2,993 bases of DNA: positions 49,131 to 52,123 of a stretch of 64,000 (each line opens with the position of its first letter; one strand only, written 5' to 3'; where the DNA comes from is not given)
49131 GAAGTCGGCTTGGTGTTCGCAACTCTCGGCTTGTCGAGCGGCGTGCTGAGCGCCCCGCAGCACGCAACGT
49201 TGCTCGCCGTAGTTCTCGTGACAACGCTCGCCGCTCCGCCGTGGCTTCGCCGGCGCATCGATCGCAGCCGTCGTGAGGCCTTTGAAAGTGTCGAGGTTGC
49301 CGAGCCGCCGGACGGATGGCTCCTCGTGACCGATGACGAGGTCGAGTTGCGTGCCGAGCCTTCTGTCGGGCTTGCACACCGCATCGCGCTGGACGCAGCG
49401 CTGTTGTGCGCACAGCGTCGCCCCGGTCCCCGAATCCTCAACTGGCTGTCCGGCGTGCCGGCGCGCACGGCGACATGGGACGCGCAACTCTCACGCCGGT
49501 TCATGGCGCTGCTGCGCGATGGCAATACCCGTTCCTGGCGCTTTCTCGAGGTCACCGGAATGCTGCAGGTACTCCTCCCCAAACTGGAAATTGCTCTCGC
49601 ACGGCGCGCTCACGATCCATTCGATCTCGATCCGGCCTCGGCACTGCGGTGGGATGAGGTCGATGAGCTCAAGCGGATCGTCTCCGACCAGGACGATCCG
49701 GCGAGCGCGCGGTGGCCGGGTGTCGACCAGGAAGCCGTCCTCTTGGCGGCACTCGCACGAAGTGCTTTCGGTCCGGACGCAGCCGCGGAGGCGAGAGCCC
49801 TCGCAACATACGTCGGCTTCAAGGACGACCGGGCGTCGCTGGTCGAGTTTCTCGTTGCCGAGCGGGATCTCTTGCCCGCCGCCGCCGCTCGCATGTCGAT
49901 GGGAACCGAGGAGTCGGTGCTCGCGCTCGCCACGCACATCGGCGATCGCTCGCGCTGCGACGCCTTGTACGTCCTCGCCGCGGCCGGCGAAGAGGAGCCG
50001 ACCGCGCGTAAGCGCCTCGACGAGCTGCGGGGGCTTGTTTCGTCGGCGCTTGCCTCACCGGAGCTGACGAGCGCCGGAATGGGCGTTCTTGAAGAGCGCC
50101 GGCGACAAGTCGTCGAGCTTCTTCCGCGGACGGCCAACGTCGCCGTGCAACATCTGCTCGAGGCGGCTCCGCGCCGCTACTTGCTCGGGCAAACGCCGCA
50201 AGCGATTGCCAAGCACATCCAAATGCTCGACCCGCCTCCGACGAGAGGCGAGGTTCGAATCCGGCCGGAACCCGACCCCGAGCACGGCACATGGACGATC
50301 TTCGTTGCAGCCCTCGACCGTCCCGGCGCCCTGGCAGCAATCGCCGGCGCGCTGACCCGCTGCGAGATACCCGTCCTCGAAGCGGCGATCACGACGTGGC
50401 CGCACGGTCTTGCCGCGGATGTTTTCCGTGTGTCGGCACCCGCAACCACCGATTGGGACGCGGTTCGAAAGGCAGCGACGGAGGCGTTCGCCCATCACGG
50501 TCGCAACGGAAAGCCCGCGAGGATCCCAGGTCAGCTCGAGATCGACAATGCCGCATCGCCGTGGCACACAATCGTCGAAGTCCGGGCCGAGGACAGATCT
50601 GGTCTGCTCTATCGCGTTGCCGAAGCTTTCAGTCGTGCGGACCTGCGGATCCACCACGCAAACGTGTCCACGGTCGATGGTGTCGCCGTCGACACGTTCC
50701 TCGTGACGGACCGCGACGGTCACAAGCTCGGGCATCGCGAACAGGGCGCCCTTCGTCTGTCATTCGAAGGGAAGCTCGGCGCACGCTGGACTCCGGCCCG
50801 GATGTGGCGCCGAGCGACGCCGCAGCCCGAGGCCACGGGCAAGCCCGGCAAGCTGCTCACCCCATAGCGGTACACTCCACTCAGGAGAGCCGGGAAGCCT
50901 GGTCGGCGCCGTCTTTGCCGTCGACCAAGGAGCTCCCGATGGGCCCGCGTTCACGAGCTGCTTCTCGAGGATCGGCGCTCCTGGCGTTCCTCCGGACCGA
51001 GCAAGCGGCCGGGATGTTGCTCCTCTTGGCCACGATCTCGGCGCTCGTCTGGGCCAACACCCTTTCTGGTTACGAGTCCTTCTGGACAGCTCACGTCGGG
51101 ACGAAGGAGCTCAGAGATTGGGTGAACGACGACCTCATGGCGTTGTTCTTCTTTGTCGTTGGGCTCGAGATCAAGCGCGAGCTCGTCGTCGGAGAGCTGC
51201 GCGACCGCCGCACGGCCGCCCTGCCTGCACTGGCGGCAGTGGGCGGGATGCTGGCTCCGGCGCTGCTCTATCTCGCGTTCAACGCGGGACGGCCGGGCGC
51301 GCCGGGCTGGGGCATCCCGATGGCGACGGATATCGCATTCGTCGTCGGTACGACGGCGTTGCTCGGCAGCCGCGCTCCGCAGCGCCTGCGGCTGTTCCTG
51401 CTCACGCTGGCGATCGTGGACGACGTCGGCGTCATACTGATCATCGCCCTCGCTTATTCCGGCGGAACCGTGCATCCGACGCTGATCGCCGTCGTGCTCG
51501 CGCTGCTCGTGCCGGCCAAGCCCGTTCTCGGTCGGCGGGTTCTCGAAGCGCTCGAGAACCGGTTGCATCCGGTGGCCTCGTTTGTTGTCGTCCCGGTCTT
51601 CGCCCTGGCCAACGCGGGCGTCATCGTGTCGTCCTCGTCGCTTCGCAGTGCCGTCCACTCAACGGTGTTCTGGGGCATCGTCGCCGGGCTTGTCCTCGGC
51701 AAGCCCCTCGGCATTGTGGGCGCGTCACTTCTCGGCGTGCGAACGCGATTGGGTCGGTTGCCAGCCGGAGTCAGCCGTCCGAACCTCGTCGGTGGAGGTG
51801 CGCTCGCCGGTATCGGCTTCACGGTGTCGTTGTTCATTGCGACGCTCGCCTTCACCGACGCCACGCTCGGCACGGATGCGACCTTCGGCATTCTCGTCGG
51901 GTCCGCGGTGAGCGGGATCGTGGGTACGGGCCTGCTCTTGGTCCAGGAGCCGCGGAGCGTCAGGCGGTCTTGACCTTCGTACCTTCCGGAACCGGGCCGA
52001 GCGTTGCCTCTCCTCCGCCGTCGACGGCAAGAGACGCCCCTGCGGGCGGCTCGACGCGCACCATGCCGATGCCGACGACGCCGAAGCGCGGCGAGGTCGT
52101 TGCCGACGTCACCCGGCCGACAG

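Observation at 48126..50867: Cation/H+ antiporter fused to a catalytically dead GlnD-like glutamine-sensor module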

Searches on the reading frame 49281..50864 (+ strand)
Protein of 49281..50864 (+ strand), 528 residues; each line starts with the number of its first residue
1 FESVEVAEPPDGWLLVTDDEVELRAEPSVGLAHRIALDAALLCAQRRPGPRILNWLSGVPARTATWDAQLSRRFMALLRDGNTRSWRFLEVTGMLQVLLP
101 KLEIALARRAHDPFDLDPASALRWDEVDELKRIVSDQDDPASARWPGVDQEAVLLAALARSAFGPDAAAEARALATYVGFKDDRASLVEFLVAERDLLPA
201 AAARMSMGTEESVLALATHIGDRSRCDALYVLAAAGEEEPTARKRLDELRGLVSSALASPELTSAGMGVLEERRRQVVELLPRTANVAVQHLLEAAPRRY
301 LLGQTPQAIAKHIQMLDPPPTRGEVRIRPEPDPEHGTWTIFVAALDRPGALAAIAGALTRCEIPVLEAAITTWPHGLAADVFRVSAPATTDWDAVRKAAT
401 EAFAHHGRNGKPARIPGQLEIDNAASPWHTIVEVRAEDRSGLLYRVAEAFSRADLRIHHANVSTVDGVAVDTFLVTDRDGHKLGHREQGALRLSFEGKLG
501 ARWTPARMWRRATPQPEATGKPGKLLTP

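Call 21: find_related_loci(query=A2, collection=genome_contigs, flank=8000)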
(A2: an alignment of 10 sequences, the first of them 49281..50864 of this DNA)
Query A2 (528 aa) in genome_contigs; peptide patterns used: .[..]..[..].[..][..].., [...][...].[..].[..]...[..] (x = any residue, [..] = any of these).
185 stretches matched a pattern; 151 encode a relative of the query (tblastn E <= 1e-3); the best 80 are kept; 80 distinct loci.
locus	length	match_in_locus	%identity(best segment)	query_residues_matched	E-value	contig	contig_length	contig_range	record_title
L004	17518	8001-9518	57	7-512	3e-170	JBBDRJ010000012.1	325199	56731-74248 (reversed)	MAG: Actinomycetota bacterium isolate LejiaC_65_31 Lejia_C_36_length_325199_cov_18, whole genome shotgun sequence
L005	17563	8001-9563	51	9-524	9e-160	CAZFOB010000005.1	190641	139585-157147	MAG TPA_asm: uncultured Actinomycetes bacterium isolate SRP136066_co1_427 genome assembly, contig: NODE_23_length_190641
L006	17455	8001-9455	55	31-514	2e-152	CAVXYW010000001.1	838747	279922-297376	MAG: uncultured Actinomycetes bacterium isolate MFD04212.bin.2.12 genome assembly, contig: contig_1248, whole genome sho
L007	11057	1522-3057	49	8-512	2e-137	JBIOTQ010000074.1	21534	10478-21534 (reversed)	MAG: Actinomycetota bacterium isolate MAG156 k127_257898, whole genome shotgun sequence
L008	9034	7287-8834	47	8-519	7e-129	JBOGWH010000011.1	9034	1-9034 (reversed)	MAG: Actinomycetota bacterium isolate SC-S_metawrap_bin.33 k127_5956358, whole genome shotgun sequence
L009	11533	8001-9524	50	4-507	3e-128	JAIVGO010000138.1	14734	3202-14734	MAG: Actinomycetota bacterium isolate MAG113 MTG113_1102, whole genome shotgun sequence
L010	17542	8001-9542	47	8-498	1e-126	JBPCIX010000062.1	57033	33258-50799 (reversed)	MAG: Actinomycetota bacterium isolate TH_ant_mag_11 S1Ck127_4246618_flag_1_multi_31.9935_len_57033, whole genome shotgun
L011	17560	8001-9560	57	1-518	6e-165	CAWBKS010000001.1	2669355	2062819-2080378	MAG: uncultured Actinomycetes bacterium isolate MFD09212.bin.2.201 genome assembly, contig: contig_17128, whole genome s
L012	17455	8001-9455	40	12-492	5e-79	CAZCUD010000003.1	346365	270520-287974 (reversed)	MAG TPA_asm: uncultured Bifidobacteriaceae bacterium isolate binchicken_co179_372 genome assembly, contig: NODE_110_leng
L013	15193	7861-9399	39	12-520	7e-79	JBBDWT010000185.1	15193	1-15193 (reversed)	MAG: Acidimicrobiia bacterium isolate LejiaD_71_17 Lejia_D_6186_length_15193_cov_9, whole genome shotgun sequence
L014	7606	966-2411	39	8-491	7e-79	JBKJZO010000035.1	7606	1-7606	MAG: Mycobacteriales bacterium isolate swi_bin.249 S1Ck127_10155483_flag_1_multi_9.0000_len_7606, whole genome shotgun s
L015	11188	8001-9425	38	8-483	6e-78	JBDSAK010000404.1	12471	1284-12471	MAG: Mycobacteriales bacterium isolate cluster1_bin.108 k127_5442119, whole genome shotgun sequence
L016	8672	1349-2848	39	9-505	3e-76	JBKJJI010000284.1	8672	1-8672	MAG: Acidimicrobiia bacterium isolate ant_bin.2 S1Ck117_4251167_flag_1_multi_14.0000_len_8672, whole genome shotgun sequ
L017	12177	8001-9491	40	18-506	6e-75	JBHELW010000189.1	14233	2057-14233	MAG: Mycobacteriales bacterium isolate S2_bin.34.orig S2_k141_3001210, whole genome shotgun sequence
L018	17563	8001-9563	37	9-521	1e-74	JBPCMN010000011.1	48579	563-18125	MAG: Acidimicrobiia bacterium isolate TH_ant_mag_105 S1Ck127_5643103_flag_1_multi_25.9948_len_48579, whole genome shotgu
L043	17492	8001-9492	38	5-502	3e-66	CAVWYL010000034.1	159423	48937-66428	MAG: uncultured Acidimicrobiales bacterium isolate MFD09267.bin.2.303 genome assembly, contig: contig_62658, whole genom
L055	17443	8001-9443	35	8-498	3e-61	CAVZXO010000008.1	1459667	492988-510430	MAG: Ilumatobacteraceae bacterium isolate MFD04651.bin.2.133 genome assembly, contig: contig_3253, whole genome shotgun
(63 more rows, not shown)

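Call 26: search_solved_structures(query=A2, max_evalue=1, show_alignments=2)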
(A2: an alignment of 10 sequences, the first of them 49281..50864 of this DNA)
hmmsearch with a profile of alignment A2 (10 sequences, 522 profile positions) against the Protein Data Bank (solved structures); distinct sequences matched with E-value up to 1: 6.
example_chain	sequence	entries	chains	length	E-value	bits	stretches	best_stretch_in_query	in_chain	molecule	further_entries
6lxg_A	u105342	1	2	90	1e-05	27.4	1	344-394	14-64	GTP pyrophosphokinase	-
8fr8_I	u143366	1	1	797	0.00022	23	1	344-391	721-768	GTP pyrophosphokinase RelA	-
5v0s_A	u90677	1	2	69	0.0072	18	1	345-397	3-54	Prephenate dehydrogenase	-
6u9h_F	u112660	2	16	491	0.055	15.1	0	335-381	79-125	Acetolactate synthase small subunit 2, chloroplastic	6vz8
5uyy_A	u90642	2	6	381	0.11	14.1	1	345-394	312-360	Prephenate dehydrogenase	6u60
2nyi_A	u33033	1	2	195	0.43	12.2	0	341-466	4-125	unknown protein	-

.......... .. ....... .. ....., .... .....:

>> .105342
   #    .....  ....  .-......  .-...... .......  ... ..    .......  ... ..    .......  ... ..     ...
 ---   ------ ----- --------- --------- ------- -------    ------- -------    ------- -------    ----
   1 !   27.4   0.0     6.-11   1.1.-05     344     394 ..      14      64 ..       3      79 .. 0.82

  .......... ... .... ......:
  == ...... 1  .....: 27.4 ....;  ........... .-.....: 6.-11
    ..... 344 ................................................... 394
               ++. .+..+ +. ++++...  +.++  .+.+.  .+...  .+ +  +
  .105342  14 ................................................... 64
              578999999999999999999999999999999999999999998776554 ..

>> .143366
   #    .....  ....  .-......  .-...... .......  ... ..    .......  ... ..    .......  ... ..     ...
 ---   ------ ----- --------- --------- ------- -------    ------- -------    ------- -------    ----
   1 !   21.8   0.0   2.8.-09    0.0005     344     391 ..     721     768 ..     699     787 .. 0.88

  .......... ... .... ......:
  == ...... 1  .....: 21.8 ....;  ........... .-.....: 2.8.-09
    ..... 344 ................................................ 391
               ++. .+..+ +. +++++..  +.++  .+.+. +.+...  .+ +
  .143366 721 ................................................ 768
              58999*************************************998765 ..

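Call 27: search_protein_representatives(protein=window:49281-50864:+)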
Query: 528 residues. Proteins with E-value up to 0.001 (for the whole library): 3704; up to 1e-10: 1017; up to 1e-30: 139. The best 150 are listed.
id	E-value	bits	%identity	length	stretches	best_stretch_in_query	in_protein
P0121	4.1e-134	464.8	52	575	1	7-510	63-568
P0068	1.8e-120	419.9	46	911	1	6-499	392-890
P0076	2.2e-108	379.9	48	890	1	5-502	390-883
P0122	4.1e-85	303.2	50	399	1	140-502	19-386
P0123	1.7e-80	287.9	41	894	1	6-498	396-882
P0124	5.9e-80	286.2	40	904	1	21-502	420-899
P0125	5.9e-79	282.9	41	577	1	7-499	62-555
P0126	5.0e-76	273.2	40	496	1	7-514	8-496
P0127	1.7e-75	271.4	45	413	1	116-502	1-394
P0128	8.6e-75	269.1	44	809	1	48-495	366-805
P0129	3.1e-74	267.3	38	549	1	8-516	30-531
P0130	3.7e-73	263.7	40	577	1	8-520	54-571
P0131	1.1e-72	262.1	40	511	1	21-513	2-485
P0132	1.2e-70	255.5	39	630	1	7-497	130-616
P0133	3.2e-70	254.1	47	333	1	192-511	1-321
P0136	5.1e-68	246.8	38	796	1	5-510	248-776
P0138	2.3e-66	241.3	39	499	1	9-493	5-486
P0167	1.9e-52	195.4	38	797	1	8-490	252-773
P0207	8.9e-41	156.9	36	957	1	20-386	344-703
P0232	1.0e-35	140.2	34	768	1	27-486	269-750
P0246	5.5e-33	131.2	35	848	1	9-507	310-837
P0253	8.0e-32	127.4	34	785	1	66-487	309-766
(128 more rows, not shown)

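Call 55: search_protein_families(library=pfam, proteins=[P0246, P0207, P0136, P0167, P0232, P0253, P0121, P0125, P0126, P0138], max_evalue=0.001)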
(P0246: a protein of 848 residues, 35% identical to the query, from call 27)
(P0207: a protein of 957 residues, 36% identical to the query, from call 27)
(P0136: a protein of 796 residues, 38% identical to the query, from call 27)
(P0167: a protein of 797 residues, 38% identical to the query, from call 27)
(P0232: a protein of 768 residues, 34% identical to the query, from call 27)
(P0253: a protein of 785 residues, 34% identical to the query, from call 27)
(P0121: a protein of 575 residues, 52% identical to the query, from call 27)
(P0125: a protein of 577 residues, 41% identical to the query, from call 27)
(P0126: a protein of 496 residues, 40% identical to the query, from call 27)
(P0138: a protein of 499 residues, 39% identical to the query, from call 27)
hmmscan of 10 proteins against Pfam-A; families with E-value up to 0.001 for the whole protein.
P0246 (848 aa): 3 families
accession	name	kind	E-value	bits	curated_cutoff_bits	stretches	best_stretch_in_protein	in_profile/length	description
PF01842.31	ACT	-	1.3e-08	34.9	27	0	764-813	3-54/66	ACT domain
PF00999.27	Na_H_Exchanger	-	3.5e-07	29.9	26.2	1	84-288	150-369/375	Sodium/hydrogen exchanger, transmembrane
PF13740.12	ACT_6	-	0.00027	21.2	23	0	664-685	10-31/76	ACT domain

P0207 (957 aa): 1 family
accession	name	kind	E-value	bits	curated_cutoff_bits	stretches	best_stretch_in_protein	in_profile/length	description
PF00999.27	Na_H_Exchanger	-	3.6e-47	161.4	26.2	1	2-311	52-369/375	Sodium/hydrogen exchanger, transmembrane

P0136 (796 aa): 3 families
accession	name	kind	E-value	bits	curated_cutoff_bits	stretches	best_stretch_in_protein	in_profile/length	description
PF00999.27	Na_H_Exchanger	-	6.6e-30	104.6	26.2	1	1-226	139-373/375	Sodium/hydrogen exchanger, transmembrane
PF01842.31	ACT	-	5e-10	39.4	27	1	698-746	4-54/66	ACT domain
PF22754.3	bHLH-TF_ACT-like_plant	-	0.00058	20.5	27.6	0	604-666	13-71/75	Plant bHLH transcription factor, ACT-like domain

P0167 (797 aa): 3 families
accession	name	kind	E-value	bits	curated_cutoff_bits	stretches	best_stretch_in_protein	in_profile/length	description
PF00999.27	Na_H_Exchanger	-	4.4e-27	95.4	26.2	1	1-231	124-374/375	Sodium/hydrogen exchanger, transmembrane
PF01842.31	ACT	-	2.7e-11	43.5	27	1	712-761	1-51/66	ACT domain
PF22754.3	bHLH-TF_ACT-like_plant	-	0.00083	20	27.6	0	713-752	12-51/75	Plant bHLH transcription factor, ACT-like domain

P0232 (768 aa): 2 families
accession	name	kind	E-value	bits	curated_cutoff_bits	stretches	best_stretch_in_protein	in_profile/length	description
PF01842.31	ACT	-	3.5e-15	55.9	27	2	695-759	2-64/66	ACT domain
PF13291.12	ACT_4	-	6.8e-05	23.9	27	0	695-735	8-49/80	ACT domain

P0253 (785 aa): 7 families
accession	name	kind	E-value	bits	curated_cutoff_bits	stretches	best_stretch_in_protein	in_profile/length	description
PF01842.31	ACT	-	4e-15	55.7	27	2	603-665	4-63/66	ACT domain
PF01966.28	HD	-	1.5e-13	51.4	22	1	364-472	2-111/116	HD domain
PF08335.16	GlnD_UR_UTase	-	1.8e-12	47.9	21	2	170-199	15-44/141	GlnD PII-uridylyltransferase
PF24931.1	ACT_ACR9_3rd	-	5.5e-10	39.6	27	1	698-771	2-76/98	ACR9-like, ACT-like domain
PF22754.3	bHLH-TF_ACT-like_plant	-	6.6e-10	39.5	27.6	1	710-773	12-73/75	Plant bHLH transcription factor, ACT-like domain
PF13291.12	ACT_4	-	2.2e-07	31.9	27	0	705-748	3-47/80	ACT domain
PF01909.29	NTP_transf_2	-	4.9e-05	24.1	21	1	41-84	4-46/93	Nucleotidyltransferase domain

P0121 (575 aa): 5 families
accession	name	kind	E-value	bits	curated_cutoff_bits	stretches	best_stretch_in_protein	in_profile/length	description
PF01842.31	ACT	-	4.5e-14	52.3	27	1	490-542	1-55/66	ACT domain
PF22754.3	bHLH-TF_ACT-like_plant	-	9e-09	35.9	27.6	1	491-534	12-54/75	Plant bHLH transcription factor, ACT-like domain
PF24931.1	ACT_ACR9_3rd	-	4.7e-08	33.4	27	1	479-540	2-64/98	ACR9-like, ACT-like domain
PF13291.12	ACT_4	-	2.6e-07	31.7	27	0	492-528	9-47/80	ACT domain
PF00999.27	Na_H_Exchanger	-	0.0002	20.8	26.2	1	1-44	326-369/375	Sodium/hydrogen exchanger, transmembrane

P0125 (577 aa): 5 families
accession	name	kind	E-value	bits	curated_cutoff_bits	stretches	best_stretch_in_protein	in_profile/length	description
PF01842.31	ACT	-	4.6e-11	42.7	27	2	488-536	3-53/66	ACT domain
PF13291.12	ACT_4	-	1e-06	29.7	27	0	392-433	6-48/80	ACT domain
PF22754.3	bHLH-TF_ACT-like_plant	-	2.3e-05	25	27.6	0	383-459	2-73/75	Plant bHLH transcription factor, ACT-like domain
PF00999.27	Na_H_Exchanger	-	6.2e-05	22.5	26.2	1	1-43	326-373/375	Sodium/hydrogen exchanger, transmembrane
PF24931.1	ACT_ACR9_3rd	-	0.00039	20.9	27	1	475-549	2-77/98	ACR9-like, ACT-like domain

P0126 (496 aa): 4 families
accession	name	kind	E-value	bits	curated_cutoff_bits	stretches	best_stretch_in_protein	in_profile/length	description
PF01842.31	ACT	-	1.6e-14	53.8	27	2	329-389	5-64/66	ACT domain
PF13740.12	ACT_6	-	0.00013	22.2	23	0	329-352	7-30/76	ACT domain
PF22754.3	bHLH-TF_ACT-like_plant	-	0.00056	20.5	27.6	0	333-389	19-74/75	Plant bHLH transcription factor, ACT-like domain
PF13291.12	ACT_4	-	0.00061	20.9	27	0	326-357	8-39/80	ACT domain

P0138 (499 aa): 2 families
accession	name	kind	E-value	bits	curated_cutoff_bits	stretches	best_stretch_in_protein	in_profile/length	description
PF01842.31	ACT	-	3e-14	52.9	27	2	424-475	2-55/66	ACT domain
PF13291.12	ACT_4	-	6.1e-07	30.5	27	0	426-468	10-54/80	ACT domain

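Call 63: predict_structure(alignment_id=A2)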
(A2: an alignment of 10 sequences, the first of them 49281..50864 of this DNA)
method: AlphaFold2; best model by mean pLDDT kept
length: 528 residues; sequences in the alignment: 10
mean_pLDDT: 86.9   pTM: 0.77
mean pLDDT of the five models: 86.9, 84.4, 82.4, 81.5, 79.7
residues with pLDDT >= 90: 346; 70-90: 127; 50-70: 23; < 50: 32
segments of 3 or more residues with pLDDT < 50: 1-4, 501-528
pLDDT, mean of each block of 10 residues (from residue 1): 61 92 91 95 95 94 89 96 94 93 88 70 90 94 95 96 89 95 96 94 83 90 94 93 94 89 72 91 77 90 92 93 93 90 91 92 92 91 92 94 69 84 90 92 91 91 90 91 92 83 44 39 38
secondary structure, 60 per line:
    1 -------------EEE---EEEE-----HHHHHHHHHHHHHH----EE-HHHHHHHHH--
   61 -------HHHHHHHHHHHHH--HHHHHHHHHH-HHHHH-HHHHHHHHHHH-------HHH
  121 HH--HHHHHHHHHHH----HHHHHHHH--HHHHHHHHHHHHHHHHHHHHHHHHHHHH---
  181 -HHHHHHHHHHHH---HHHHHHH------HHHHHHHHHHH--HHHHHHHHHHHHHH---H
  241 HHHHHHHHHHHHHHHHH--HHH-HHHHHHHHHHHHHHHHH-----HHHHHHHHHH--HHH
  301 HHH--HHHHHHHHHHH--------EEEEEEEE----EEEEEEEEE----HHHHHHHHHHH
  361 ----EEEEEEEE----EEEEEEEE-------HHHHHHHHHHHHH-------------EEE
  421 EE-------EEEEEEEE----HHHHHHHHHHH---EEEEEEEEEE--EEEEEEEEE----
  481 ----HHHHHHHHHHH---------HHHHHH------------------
elements in order: E14-16 E20-23 H29-42 H50-58 H68-80 H83-92 H94-98 H100-110 H118-122 H125-135 H140-147 H150-177 H182-193 H197-203 H210-220 H223-236 H240-257 H264-280 H286-295 H298-303 H306-316 E325-332 E337-345 H350-360 E365-372 E377-384 H392-404 E418-422 E430-437 H442-452 E456-465 E468-476 H485-495 H505-510

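Call 66: fold_search(model_id=the predicted structure, library=pdb)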
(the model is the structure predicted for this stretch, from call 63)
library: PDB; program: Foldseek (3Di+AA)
matches with E <= 10: 592; with E <= 0.001: 2
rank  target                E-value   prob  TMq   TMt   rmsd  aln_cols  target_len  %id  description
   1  3wfp_B                4.2e-04  1.00  0.33  0.39   4.8       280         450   15  tRNA processing enzyme (apo form 2) (released 2014-01-01)
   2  3wfr_E                5.9e-04  1.00  0.34  0.40   4.9       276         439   14  tRNA processing enzyme complex 2 (released 2014-01-01)
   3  8y1j_A                1.1e-03  0.99  0.21  0.22  19.9       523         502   12  Structure of the pyridoxal 5'-phosphate-dependent (PLP) threonine deaminase ilvA1 from Pseudomonas aeruginosa PAO1 (released 2024-05-22)
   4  3wfp_C                1.8e-03  1.00  0.34  0.42   4.8       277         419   14  tRNA processing enzyme (apo form 2) (released 2014-01-01)
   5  3wfs_D                2.0e-03  1.00  0.36  0.41   5.6       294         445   12  tRNA processing enzyme complex 3 (released 2014-01-01)
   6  3wfs_C                2.4e-03  1.00  0.33  0.39   5.0       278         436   15  tRNA processing enzyme complex 3 (released 2014-01-01)
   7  3wfp_E                2.5e-03  1.00  0.33  0.41   4.8       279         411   15  tRNA processing enzyme (apo form 2) (released 2014-01-01)
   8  3wfp_A                2.6e-03  1.00  0.33  0.38   5.0       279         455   13  tRNA processing enzyme (apo form 2) (released 2014-01-01)
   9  3wfq_G                2.6e-03  1.00  0.33  0.39   4.8       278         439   14  tRNA processing enzyme complex 1 (released 2014-01-01)
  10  3l76_B                2.8e-03  1.00  0.18  0.17  11.4       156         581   17  Crystal Structure of Aspartate Kinase from Synechocystis (released 2010-06-09)
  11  3wfr_G                3.2e-03  1.00  0.34  0.38   4.8       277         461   14  tRNA processing enzyme complex 2 (released 2014-01-01)
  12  3wfr_F                3.2e-03  1.00  0.35  0.41   5.4       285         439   14  tRNA processing enzyme complex 2 (released 2014-01-01)
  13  3wfq_E                3.4e-03  1.00  0.34  0.40   4.9       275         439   14  tRNA processing enzyme complex 1 (released 2014-01-01)
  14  3wfq_F                3.7e-03  1.00  0.34  0.40   5.8       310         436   12  tRNA processing enzyme complex 1 (released 2014-01-01)
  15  3l76_A                3.9e-03  1.00  0.18  0.17  12.9       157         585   15  Crystal Structure of Aspartate Kinase from Synechocystis (released 2010-06-09)
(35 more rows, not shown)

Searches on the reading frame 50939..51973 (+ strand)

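Call 33: search_protein_families(library=pfam, proteins=[window:50939-51973:+], max_evalue=0.01)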
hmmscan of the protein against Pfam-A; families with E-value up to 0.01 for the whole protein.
window:50939-51973:+ (344 aa): 1 family
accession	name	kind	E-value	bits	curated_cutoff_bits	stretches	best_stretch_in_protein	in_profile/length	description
PF06965.17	Na_H_antiport_1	-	1.7e-111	373.2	23.5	2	17-175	3-171/374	Na+/H+ antiporter 1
